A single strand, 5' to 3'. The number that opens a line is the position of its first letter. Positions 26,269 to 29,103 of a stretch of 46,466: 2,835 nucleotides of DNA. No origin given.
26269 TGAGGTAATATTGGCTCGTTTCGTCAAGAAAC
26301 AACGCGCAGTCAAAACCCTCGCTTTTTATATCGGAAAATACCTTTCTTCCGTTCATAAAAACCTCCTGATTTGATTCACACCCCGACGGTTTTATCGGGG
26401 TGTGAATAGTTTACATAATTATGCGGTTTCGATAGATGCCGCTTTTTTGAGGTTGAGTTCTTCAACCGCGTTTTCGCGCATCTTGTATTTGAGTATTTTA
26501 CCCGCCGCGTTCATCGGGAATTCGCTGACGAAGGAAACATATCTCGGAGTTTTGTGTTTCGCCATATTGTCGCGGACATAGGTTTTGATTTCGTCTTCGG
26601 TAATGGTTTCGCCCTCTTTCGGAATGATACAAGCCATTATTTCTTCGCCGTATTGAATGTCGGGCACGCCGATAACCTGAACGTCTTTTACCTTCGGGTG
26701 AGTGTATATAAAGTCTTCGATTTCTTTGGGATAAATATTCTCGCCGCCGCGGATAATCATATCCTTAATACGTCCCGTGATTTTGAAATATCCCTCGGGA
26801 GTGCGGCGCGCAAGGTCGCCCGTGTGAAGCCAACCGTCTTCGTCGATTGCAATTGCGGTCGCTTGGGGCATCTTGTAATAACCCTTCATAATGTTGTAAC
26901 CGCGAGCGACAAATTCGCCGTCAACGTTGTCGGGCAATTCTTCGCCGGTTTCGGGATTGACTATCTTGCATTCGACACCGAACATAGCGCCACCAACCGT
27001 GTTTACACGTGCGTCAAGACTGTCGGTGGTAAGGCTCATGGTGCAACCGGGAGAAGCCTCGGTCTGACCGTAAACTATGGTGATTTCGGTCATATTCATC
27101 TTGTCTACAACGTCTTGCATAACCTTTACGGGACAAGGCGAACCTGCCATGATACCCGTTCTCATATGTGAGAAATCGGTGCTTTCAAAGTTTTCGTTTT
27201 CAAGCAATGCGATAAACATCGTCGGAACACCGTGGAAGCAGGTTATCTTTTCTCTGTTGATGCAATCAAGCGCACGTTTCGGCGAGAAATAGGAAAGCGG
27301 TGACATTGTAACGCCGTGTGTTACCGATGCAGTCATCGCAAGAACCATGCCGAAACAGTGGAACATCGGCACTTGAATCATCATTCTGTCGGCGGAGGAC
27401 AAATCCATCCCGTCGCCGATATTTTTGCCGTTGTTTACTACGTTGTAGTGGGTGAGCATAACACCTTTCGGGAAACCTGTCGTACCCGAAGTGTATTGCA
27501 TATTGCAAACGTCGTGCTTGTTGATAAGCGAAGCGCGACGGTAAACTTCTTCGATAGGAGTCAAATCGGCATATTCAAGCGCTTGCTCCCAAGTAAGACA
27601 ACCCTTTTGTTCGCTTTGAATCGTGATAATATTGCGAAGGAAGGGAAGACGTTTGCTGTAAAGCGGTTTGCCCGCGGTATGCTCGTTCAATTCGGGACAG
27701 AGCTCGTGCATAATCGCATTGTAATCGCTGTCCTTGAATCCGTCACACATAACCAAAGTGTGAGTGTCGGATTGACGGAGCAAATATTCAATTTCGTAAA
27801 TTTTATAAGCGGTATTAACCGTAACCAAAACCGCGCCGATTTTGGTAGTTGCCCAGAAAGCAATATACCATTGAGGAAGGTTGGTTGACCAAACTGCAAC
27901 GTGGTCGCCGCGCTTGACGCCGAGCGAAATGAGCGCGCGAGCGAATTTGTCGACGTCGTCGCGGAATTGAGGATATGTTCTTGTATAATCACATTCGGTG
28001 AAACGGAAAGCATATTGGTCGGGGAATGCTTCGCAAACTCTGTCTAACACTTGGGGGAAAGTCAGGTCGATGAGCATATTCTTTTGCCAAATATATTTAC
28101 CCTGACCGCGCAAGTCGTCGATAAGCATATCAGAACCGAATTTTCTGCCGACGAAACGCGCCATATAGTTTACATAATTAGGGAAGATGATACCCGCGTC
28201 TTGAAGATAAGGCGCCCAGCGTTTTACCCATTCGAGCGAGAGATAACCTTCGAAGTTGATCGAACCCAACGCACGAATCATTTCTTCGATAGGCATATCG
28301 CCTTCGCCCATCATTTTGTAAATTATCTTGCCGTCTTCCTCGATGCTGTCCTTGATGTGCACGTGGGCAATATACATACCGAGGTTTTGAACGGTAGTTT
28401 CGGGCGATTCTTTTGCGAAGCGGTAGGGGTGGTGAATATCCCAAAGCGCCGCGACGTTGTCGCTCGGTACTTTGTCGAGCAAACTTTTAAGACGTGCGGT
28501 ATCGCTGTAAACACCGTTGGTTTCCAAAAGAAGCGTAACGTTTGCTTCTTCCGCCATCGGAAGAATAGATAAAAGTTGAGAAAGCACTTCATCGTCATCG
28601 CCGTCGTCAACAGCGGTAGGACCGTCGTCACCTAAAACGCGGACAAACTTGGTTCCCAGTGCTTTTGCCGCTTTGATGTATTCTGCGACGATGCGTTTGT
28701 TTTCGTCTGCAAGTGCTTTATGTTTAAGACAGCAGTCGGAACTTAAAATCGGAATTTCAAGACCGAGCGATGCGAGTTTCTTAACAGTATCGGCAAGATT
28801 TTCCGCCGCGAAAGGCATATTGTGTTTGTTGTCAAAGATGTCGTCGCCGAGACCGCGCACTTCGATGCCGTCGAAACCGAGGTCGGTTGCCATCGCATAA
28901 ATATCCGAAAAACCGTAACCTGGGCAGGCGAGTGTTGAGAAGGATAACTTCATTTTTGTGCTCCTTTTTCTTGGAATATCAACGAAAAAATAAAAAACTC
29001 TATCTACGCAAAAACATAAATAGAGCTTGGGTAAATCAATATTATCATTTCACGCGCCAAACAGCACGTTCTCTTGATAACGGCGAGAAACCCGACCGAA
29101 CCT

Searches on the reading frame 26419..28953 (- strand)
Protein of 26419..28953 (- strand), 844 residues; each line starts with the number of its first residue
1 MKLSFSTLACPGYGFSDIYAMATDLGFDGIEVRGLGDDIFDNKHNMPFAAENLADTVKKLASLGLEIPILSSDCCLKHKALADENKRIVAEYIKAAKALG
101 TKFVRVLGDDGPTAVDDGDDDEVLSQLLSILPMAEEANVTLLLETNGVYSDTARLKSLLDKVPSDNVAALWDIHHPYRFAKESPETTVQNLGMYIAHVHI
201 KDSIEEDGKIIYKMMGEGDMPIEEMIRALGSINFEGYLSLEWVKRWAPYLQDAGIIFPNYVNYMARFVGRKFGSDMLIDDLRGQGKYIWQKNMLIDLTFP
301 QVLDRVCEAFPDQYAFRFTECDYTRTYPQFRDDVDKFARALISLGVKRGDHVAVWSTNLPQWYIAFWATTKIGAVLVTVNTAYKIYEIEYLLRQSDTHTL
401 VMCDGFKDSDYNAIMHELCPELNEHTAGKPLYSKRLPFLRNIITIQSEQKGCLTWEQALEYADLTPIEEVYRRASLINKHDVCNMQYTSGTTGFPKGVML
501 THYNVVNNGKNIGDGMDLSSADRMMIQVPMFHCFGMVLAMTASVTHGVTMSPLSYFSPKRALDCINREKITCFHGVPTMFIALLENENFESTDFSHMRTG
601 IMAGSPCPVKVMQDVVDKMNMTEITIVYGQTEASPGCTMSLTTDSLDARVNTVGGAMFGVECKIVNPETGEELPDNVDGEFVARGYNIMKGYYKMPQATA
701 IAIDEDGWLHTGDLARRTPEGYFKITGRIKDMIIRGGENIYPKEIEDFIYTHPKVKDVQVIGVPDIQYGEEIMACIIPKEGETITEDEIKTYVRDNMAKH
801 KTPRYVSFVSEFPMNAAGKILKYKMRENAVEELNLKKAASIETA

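Call 8: search_protein_families(library=pfam, proteins=[window:26419-28953:-])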
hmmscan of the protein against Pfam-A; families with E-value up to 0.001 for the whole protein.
window:26419-28953:- (844 aa): 3 families
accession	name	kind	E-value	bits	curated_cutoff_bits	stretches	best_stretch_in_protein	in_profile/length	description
PF00501.34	AMP-binding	-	1.2e-92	311.2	29.9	1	304-693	2-384/384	AMP-binding enzyme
PF01261.30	AP_endonuc_2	-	2.1e-29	103.4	31.1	1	22-245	4-232/249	Xylose isomerase-like TIM barrel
PF13193.12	AMP-binding_C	-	1.1e-18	68.3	24.5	1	744-819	1-76/76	AMP-binding enzyme C-terminal domain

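Call 9: search_protein_families(library=ncbifam, proteins=[window:26419-28953:-])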
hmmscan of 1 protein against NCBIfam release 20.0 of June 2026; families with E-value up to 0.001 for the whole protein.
window:26419-28953:- (844 aa): 112 families (the best 25 are shown)
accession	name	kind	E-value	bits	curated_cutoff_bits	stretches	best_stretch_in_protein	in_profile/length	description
NF009233.0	PRK12583.1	subfamily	1.2e-203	677.6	832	1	291-836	12-557/558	fatty acid CoA ligase family protein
NF004837.0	PRK06187.1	subfamily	1.3e-132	442.7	476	1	296-831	7-524/531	long-chain-fatty-acid--CoA ligase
NF005801.1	PRK07656.1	equivalog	1.3e-122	410.1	657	1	298-826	2-500/500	FadD3 family acyl-CoA ligase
NF006182.0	PRK08316.1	subfamily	3.4e-111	372.3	663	1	298-830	12-518/523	fatty acyl-CoA synthetase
NF006181.0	PRK08314.1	subfamily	4e-97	325.8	705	1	302-834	29-559/563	long-chain-fatty-acid--CoA ligase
NF005702.0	PRK07514.1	subfamily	6.2e-93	311.8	558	1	320-829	25-500/506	malonyl-CoA synthase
NF004114.0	PRK05605.1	equivalog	7.8e-92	308.4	766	1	296-832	33-572/575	long-chain-fatty-acid--CoA ligase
NF005307.0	PRK06839.1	equivalog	1.2e-91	307.8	748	1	324-827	27-491/496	o-succinylbenzoate--CoA ligase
NF004758.0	PRK06087.1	equivalog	1.6e-88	297.5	736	1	296-839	23-545/548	medium-chain fatty-acid--CoA ligase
NF005220.0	PRK06710.1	equivalog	3e-87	293.1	1116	1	302-827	29-551/563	long-chain-fatty-acid--CoA ligase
NF006020.0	PRK08162.1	subfamily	5.4e-86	289.1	677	1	297-832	19-541/545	acyl-CoA synthetase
NF052269.1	Staph_lig_FadD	equivalog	1.3e-84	284.3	650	2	473-830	143-494/499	long-chain-fatty-acid--CoA ligase FadD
NF052580.1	Str24CoAsynCasG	equivalog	5.1e-84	282.6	750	2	476-825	184-546/548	steroid-24-oyl-CoA synthetase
NF002966.0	PRK03640.1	equivalog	8.3e-83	278.6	556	2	460-829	120-480/483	o-succinylbenzoate--CoA ligase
NF005714.0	PRK07529.1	subfamily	1.9e-81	274.3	632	1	300-840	33-587/640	acyl-CoA synthetase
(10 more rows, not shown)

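Call 11: find_homologous_proteins(query=window:26419-28953:-, max_evalue=1e-50)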
Query window:26419-28953:- (844 aa): 8000 proteins with E <= 1e-50 among 8000 candidates; the best 120 are listed.
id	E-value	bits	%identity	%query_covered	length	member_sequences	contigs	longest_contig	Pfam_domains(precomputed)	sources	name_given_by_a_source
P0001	0.0e+0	1972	100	100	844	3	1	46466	PF01261.31,PF00501.35,PF13193.13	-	-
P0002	0.0e+0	1856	92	100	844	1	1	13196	PF01261.31,PF00501.35,PF13193.13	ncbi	-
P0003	0.0e+0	1811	91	100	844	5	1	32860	PF01261.31,PF00501.35,PF13193.13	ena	-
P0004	0.0e+0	1787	89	100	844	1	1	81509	PF01261.31,PF00501.35,PF13193.13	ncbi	-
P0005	0.0e+0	1775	89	100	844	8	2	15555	PF01261.31,PF00501.35,PF13193.13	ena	-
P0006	0.0e+0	1768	88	100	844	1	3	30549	PF01261.31,PF00501.35,PF13193.13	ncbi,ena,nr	ncbi:MAG: AMP-binding protein [Clostridia bacterium]|nr:AMP-binding protein [Clostridia bacterium]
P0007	0.0e+0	1766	88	100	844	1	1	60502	PF01261.31,PF00501.35,PF13193.13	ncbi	-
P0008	0.0e+0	1763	88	100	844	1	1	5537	PF01261.31,PF00501.35,PF13193.13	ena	-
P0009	0.0e+0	1760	87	100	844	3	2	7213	PF01261.31,PF00501.35,PF13193.13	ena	-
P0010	0.0e+0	1756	88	100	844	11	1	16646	PF01261.31,PF00501.35,PF13193.13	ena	-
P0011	0.0e+0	1750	88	100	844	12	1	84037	PF01261.31,PF00501.35,PF13193.13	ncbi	-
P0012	0.0e+0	1746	88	100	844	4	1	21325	PF01261.31,PF00501.35,PF13193.13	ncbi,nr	ncbi:MAG: AMP-dependent synthetase [Ruminococcaceae bacterium]|nr:AMP-dependent synthetase [Oscillos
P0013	0.0e+0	1744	88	100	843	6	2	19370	PF01261.31,PF00501.35,PF13193.13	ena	-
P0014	0.0e+0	1742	87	100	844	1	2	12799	PF01261.31,PF00501.35,PF13193.13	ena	-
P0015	0.0e+0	1740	87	100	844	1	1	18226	PF01261.31,PF00501.35,PF13193.13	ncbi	-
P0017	0.0e+0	1730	86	100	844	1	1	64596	PF01261.31,PF00501.35,PF13193.13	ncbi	-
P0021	0.0e+0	1679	84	100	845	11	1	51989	PF01261.31,PF00501.35,PF13193.13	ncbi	-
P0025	0.0e+0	1588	79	100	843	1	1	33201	PF01261.31,PF00501.35,PF13193.13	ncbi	-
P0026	0.0e+0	1554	78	100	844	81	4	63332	PF01261.31,PF00501.35,PF13193.13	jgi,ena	-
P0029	0.0e+0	1499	75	100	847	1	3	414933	PF01261.31,PF00501.35,PF13193.13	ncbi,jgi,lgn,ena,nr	ncbi:MAG: AMP-dependent synthetase [Clostridiales bacterium GWF2_36_10]|nr:MAG: AMP-dependent synthe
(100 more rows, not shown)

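Call 13: find_related_loci(query=A1, collection=genome_contigs, flank=3000)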
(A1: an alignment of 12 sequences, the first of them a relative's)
Query A1 (844 aa) in genome_contigs; peptide patterns used: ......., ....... (x = any residue, [..] = any of these).
600 stretches matched a pattern (row limit reached: there are more); 598 encode a relative of the query (tblastn E <= 1e-3); the best 80 are kept; 80 distinct loci.
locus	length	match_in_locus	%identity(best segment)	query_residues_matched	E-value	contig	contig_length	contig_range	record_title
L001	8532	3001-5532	91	1-844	0e+0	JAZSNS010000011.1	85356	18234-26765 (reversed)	MAG: Eubacteriales bacterium isolate T1900044550_TS20190016.MAGScoT_cleanbin_000028 SGB_216_k141_1021752, whole genome s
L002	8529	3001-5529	72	1-844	0e+0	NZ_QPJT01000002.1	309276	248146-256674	Anaerobacterium chartisolvens strain DSM 27016 Ga0244570_102, whole genome shotgun sequence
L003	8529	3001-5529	71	1-844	0e+0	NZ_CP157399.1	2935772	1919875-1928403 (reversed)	MAG: Dehalobacter sp. 4CP chromosome, complete genome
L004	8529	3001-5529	71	1-844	0e+0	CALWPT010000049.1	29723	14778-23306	MAG: uncultured Clostridia bacterium isolate E21__bin35 genome assembly, contig: E21__k127_6085721, whole genome shotgun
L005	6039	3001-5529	71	1-844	0e+0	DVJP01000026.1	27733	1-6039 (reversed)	MAG TPA_asm: Candidatus Merdivicinus excrementipullorum isolate CHK199-13235 CHK199__C101322_L27733_ERR3414594, whole ge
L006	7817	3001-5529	71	1-844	0e+0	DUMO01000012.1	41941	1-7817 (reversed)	MAG TPA_asm: Clostridiaceae bacterium isolate AS04akNAM_68 5454_AS04, whole genome shotgun sequence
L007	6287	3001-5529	71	1-844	0e+0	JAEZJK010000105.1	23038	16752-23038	MAG: Bacillota bacterium isolate OH_CDB_235 k127_1739803, whole genome shotgun sequence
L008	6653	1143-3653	71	1-838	0e+0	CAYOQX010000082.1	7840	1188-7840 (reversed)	MAG TPA_asm: uncultured Alkaliphilus sp. isolate SRP192927_co8_125 genome assembly, contig: NODE_9572_length_7840_cov_3.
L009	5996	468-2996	71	1-844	0e+0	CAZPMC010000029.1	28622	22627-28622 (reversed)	MAG TPA_asm: uncultured Oscillospiraceae bacterium isolate SRP192927_co8_67 genome assembly, contig: NODE_1244_length_28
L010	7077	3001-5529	70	1-844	0e+0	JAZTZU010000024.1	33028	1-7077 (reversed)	MAG: Eubacteriales bacterium isolate T1900045323_YK20190012.MAGScoT_cleanbin_000021 SGB_6394_k141_261330, whole genome s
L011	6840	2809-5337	71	1-844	0e+0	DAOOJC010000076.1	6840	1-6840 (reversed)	MAG TPA_asm: Acetivibrio sp. isolate AMR_MDS_2763 NODE_9230_length_6840_cov_3.746500, whole genome shotgun sequence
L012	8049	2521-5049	71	1-844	0e+0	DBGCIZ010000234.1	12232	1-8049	MAG TPA_asm: Christensenellaceae bacterium isolate MAG11369 contig234, whole genome shotgun sequence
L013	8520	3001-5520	71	1-841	0e+0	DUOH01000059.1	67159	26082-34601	MAG TPA_asm: Bacillota bacterium isolate AS08sgBPME_163 281049_AS08, whole genome shotgun sequence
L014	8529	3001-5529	71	1-844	0e+0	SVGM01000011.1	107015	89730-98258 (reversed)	MAG: Clostridiales bacterium isolate SIG358 NODE_897_length_107015_cov_5.894591, whole genome shotgun sequence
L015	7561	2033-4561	71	1-844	0e+0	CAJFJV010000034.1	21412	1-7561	uncultured Ruminococcaceae bacterium isolate Chicken_20_mag_175 genome assembly, contig: MAGpy_11413_20_idba_bin_175_fas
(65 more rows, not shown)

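Call 18: find_encoding_contigs(protein=P0002, flank=1500, max_places=2)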
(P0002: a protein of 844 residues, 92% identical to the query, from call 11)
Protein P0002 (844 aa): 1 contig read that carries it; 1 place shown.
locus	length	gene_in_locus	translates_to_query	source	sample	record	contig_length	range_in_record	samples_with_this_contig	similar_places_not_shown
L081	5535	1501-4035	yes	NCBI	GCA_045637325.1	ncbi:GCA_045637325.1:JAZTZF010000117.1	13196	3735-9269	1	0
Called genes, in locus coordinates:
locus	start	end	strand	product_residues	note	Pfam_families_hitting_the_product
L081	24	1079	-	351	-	PF01408:GFO_IDH_MocA, PF22725:GFO_IDH_MocA_C3, PF02894:GFO_IDH_MocA_C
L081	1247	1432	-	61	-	-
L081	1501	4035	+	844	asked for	PF01261:AP_endonuc_2, PF00501:AMP-binding, PF13193:AMP-binding_C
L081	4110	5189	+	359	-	PF01321:Creatinase_N, PF00557:Peptidase_M24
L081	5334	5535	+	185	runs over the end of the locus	PF08207:EFP_N, PF01132:EFP, PF09285:Elong-fact-P_C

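Call 19: find_encoding_contigs(protein=P0004, flank=1500, max_places=2)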
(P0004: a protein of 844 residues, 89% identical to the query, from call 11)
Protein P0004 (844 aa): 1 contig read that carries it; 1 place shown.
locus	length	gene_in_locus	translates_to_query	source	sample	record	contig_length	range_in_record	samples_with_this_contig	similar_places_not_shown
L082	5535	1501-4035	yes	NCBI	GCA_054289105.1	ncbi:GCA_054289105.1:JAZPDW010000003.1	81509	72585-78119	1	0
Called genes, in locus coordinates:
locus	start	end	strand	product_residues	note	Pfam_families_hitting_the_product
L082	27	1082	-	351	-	PF01408:GFO_IDH_MocA, PF22725:GFO_IDH_MocA_C3, PF02894:GFO_IDH_MocA_C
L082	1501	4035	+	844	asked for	PF01261:AP_endonuc_2, PF00501:AMP-binding, PF13193:AMP-binding_C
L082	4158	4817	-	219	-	-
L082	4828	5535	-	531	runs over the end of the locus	PF00652:Ricin_B_lectin (faint), PF02368:Big_2 (weak), PF14200:RicinB_lectin_2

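Call 20: find_encoding_contigs(protein=P0012, flank=1500, max_places=2)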
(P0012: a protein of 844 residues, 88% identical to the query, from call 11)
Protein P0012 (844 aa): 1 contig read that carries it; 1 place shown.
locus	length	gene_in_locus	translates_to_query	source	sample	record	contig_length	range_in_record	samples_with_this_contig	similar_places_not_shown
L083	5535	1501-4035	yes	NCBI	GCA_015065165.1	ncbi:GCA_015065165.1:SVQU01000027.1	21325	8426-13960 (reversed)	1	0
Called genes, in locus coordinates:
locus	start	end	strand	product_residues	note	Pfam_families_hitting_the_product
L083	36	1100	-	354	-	PF01408:GFO_IDH_MocA, PF22725:GFO_IDH_MocA_C3, PF02894:GFO_IDH_MocA_C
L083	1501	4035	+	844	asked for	PF01261:AP_endonuc_2, PF00501:AMP-binding, PF13193:AMP-binding_C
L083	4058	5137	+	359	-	PF01321:Creatinase_N, PF00557:Peptidase_M24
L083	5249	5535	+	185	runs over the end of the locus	PF08207:EFP_N, PF01132:EFP, PF09285:Elong-fact-P_C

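Call 21: find_encoding_contigs(protein=P0021, flank=1500, max_places=2)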
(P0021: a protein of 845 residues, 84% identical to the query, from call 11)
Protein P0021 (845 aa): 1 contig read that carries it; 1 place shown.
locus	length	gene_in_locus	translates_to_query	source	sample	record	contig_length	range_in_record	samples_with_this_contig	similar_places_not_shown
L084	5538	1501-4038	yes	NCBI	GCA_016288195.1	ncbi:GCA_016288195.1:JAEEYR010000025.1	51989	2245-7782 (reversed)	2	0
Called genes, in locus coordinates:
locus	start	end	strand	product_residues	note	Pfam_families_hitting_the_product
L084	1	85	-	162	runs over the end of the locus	-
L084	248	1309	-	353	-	PF01408:GFO_IDH_MocA, PF22725:GFO_IDH_MocA_C3, PF02894:GFO_IDH_MocA_C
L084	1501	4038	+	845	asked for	PF01261:AP_endonuc_2, PF00501:AMP-binding, PF13193:AMP-binding_C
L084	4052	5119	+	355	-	PF01321:Creatinase_N, PF00557:Peptidase_M24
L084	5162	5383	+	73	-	PF13306:LRR_5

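Call 22: find_encoding_contigs(protein=P0025, flank=1500, max_places=2)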
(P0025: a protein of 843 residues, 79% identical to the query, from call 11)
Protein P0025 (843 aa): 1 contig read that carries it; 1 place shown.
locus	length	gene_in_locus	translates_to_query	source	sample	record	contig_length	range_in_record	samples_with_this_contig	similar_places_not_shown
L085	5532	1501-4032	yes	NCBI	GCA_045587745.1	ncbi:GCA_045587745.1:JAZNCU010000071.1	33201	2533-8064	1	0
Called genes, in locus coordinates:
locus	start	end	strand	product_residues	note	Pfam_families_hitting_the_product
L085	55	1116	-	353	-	PF01408:GFO_IDH_MocA, PF22725:GFO_IDH_MocA_C3, PF02894:GFO_IDH_MocA_C (weak)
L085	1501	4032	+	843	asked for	PF01261:AP_endonuc_2, PF00501:AMP-binding, PF13193:AMP-binding_C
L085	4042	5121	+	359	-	PF01321:Creatinase_N, PF00557:Peptidase_M24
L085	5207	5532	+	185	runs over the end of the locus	PF08207:EFP_N, PF01132:EFP, PF09285:Elong-fact-P_C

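Call 23: find_encoding_contigs(protein=P0026, flank=1500, max_places=2)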
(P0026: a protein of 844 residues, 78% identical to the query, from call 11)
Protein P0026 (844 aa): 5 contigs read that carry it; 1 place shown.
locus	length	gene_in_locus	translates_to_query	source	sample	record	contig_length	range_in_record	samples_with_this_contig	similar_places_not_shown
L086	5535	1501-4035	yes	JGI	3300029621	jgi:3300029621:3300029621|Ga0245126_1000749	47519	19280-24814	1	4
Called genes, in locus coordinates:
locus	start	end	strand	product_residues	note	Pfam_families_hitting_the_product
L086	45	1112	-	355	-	PF01408:GFO_IDH_MocA, PF22725:GFO_IDH_MocA_C3, PF02894:GFO_IDH_MocA_C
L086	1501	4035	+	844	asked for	PF01261:AP_endonuc_2, PF00501:AMP-binding, PF13193:AMP-binding_C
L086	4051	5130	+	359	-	PF01321:Creatinase_N, PF00557:Peptidase_M24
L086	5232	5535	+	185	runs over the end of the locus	PF08207:EFP_N, PF01132:EFP, PF09285:Elong-fact-P_C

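Call 24: find_encoding_contigs(protein=P0029, flank=1500, max_places=2)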
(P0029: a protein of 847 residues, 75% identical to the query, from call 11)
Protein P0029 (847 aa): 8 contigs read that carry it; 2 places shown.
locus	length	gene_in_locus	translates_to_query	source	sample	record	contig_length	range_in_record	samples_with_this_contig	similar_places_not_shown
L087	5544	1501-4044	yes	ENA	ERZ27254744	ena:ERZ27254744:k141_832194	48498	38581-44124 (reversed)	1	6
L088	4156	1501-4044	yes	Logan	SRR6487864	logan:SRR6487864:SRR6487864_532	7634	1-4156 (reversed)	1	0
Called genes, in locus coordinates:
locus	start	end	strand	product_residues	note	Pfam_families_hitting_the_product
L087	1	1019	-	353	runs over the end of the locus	PF01408:GFO_IDH_MocA, PF22725:GFO_IDH_MocA_C3, PF02894:GFO_IDH_MocA_C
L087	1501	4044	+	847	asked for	PF01261:AP_endonuc_2, PF00501:AMP-binding, PF13193:AMP-binding_C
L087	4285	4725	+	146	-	PF01220:DHquinase_II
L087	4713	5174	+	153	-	PF00692:dUTPase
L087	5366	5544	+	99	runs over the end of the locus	PF09862:DUF2089, PF22746:SHOCT-like_DUF2089-C (weak)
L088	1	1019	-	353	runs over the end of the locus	PF01408:GFO_IDH_MocA, PF22725:GFO_IDH_MocA_C3, PF02894:GFO_IDH_MocA_C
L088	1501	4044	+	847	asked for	PF01261:AP_endonuc_2, PF00501:AMP-binding, PF13193:AMP-binding_C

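Call 25: find_encoding_contigs(protein=P0017, flank=1500, max_places=2)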
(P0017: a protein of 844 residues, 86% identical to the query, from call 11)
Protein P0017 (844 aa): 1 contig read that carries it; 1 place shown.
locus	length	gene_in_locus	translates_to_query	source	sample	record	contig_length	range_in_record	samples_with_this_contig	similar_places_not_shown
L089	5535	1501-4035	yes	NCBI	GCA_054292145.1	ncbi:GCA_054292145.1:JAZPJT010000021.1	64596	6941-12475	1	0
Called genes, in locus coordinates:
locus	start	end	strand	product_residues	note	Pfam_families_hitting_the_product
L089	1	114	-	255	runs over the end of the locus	PF01113:DapB_N, PF05173:DapB_C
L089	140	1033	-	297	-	PF00701:DHDPS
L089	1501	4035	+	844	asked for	PF01261:AP_endonuc_2, PF00501:AMP-binding, PF13193:AMP-binding_C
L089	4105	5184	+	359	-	PF01321:Creatinase_N, PF00557:Peptidase_M24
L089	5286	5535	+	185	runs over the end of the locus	PF08207:EFP_N, PF01132:EFP, PF09285:Elong-fact-P_C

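Call 50: search_solved_structures(query=window:26419-28953:-, max_evalue=1e-20)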
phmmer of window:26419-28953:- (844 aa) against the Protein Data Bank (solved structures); distinct sequences matched with E-value up to 1e-20: 137 (the best 60 are shown).
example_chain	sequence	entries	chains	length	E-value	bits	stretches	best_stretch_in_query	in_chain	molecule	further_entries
8weu_A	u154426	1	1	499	2e-77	263.8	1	479-827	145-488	Fatty-acyl-CoA synthase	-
8wev_A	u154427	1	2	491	2.5e-77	263.5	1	479-827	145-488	Feruloyl-CoA Synthetase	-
4gxq_A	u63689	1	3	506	5.8e-66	225.9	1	480-828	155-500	Malonyl CoA synthetase, Benzoate-CoA ligase Chimeric protein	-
4fuq_A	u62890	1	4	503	7e-66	225.6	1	480-828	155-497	Malonyl CoA synthetase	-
4fut_A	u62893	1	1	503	4.7e-65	222.9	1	480-828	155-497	Malonyl CoA synthetase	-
4gxr_A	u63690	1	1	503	9.4e-63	215.3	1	480-828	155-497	Malonyl CoA synthetase, Benzoate-CoA ligase Chimeric protein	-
5ie0_A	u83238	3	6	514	2.6e-62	213.8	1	475-825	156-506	Oxalate--CoA ligase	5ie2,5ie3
3r44_A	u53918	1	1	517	3.9e-62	213.3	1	483-828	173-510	fatty acyl CoA synthetase FADD13 (FATTY-ACYL-CoA SYNTHETASE)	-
5bsm_A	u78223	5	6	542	4.3e-60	206.5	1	442-827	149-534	4-coumarate--CoA ligase 2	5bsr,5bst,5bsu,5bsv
6qjz_A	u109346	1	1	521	4.7e-60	206.4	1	299-830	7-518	oxalyl CoA-synthetase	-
5bsw_A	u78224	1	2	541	8.9e-60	205.4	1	441-827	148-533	4-coumarate--CoA ligase 2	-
3a9u_A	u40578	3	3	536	1.3e-59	204.8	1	451-828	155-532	4-coumarate--CoA ligase | 4-coumarate:CoA ligase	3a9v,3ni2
5u95_A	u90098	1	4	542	2.9e-59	203.7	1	441-827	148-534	4-coumarate--CoA ligase 2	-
8r2q_A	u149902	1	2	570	1.8e-56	194.5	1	467-829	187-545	Probable fatty-acid-CoA ligase FadD5 (Fatty-acid-CoA synthetase) (Fatty-acid-CoA synthase)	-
3tsy_A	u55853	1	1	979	2e-55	191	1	450-833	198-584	Fusion Protein 4-coumarate--CoA ligase 1, Resveratrol synthase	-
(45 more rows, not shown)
